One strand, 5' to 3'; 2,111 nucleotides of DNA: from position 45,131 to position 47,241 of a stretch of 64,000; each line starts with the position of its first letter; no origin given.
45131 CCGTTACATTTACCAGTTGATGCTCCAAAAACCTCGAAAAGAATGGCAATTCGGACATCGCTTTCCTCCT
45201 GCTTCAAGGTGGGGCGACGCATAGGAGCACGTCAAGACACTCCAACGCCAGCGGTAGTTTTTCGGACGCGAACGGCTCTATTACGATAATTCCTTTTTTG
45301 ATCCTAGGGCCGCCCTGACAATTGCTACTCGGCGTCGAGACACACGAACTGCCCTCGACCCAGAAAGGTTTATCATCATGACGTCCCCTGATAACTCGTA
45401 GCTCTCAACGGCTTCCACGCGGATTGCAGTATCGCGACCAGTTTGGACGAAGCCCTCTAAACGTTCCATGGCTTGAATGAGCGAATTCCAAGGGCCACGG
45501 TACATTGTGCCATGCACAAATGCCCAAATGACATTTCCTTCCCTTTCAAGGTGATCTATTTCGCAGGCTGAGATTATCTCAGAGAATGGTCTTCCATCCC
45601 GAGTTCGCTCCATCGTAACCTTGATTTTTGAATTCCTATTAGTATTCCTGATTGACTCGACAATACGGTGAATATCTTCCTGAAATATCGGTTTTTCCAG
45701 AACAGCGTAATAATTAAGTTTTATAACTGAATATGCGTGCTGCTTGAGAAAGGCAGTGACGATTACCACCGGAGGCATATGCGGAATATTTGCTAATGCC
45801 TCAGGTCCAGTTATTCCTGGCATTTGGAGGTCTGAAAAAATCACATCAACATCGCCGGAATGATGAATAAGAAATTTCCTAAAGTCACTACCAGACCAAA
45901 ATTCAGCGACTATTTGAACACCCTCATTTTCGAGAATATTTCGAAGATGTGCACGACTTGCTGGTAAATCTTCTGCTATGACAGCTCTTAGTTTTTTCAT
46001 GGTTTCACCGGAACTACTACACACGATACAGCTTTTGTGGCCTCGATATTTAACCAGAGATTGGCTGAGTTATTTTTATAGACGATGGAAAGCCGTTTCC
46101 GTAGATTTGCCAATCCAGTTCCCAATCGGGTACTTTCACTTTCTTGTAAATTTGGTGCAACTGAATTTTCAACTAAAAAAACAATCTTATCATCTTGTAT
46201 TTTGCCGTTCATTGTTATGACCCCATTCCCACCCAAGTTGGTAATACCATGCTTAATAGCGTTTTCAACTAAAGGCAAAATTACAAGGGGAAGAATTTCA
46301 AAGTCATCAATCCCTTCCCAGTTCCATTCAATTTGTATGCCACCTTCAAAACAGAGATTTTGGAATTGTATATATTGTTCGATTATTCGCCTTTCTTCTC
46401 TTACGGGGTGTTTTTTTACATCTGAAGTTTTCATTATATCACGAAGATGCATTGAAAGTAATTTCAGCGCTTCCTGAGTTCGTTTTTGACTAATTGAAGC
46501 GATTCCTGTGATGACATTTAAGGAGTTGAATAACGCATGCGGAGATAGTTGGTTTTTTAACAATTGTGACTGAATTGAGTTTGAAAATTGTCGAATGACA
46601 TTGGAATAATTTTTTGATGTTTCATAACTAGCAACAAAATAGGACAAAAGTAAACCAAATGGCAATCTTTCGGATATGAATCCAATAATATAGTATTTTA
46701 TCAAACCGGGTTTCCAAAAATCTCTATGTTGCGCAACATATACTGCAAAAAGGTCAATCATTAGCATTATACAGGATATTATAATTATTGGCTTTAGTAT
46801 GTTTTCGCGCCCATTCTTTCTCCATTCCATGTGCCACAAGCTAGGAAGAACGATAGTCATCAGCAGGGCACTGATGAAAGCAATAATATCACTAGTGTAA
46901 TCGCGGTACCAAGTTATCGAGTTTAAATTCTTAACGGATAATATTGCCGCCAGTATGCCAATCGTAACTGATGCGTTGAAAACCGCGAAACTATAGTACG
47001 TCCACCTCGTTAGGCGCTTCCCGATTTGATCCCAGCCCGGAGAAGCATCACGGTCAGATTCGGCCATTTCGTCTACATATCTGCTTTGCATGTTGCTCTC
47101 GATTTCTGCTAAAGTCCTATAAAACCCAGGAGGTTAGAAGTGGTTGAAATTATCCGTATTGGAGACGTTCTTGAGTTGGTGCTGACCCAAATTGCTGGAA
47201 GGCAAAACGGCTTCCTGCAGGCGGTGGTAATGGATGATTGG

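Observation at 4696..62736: A 13-nt motif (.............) marks essentially every transcription unit of the element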

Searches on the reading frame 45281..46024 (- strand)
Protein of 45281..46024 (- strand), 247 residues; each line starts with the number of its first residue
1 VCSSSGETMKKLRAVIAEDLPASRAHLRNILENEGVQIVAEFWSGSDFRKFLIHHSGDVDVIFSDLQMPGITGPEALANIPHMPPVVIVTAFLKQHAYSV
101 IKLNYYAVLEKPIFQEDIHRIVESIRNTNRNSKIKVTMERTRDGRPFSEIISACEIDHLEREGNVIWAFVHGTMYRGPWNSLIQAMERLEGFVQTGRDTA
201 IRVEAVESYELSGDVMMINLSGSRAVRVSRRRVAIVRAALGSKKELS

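Call 21: search_protein_families(library=pfam, proteins=[window:45281-46024:-], max_evalue=0.01)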
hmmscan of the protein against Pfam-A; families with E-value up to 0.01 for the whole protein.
window:45281-46024:- (247 aa): 2 families
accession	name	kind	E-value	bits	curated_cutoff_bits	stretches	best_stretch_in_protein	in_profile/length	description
PF00072.30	Response_reg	-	6.9e-17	62.1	30.2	1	15-122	2-110/111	Response regulator receiver domain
PF04397.21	LytTR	-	9.7e-05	23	22.6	1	152-240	7-97/98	LytTr DNA-binding domain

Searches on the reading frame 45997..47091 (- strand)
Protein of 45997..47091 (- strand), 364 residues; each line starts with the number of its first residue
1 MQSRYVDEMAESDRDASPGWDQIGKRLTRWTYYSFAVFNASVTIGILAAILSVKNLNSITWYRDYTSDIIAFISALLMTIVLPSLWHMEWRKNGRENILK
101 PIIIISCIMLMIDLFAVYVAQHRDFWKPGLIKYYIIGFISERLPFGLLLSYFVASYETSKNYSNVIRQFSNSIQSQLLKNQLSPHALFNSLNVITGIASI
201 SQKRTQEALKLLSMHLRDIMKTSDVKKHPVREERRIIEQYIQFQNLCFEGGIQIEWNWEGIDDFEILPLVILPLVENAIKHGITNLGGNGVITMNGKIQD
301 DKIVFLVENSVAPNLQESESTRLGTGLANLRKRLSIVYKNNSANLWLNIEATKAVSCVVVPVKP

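Call 21: search_protein_families(library=pfam, proteins=[window:45997-47091:-], max_evalue=0.01)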
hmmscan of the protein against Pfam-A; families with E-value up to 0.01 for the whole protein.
window:45997-47091:- (364 aa): 2 families
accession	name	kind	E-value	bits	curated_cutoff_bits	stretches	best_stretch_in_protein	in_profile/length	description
PF06580.19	His_kinase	-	1.4e-14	54.6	25.2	1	174-249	2-78/81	Histidine kinase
PF23021.3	6TM_2nd_PGAP2IP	-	0.0051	17.1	27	0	64-119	86-141/181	PGAP2IP, second transmembrane domain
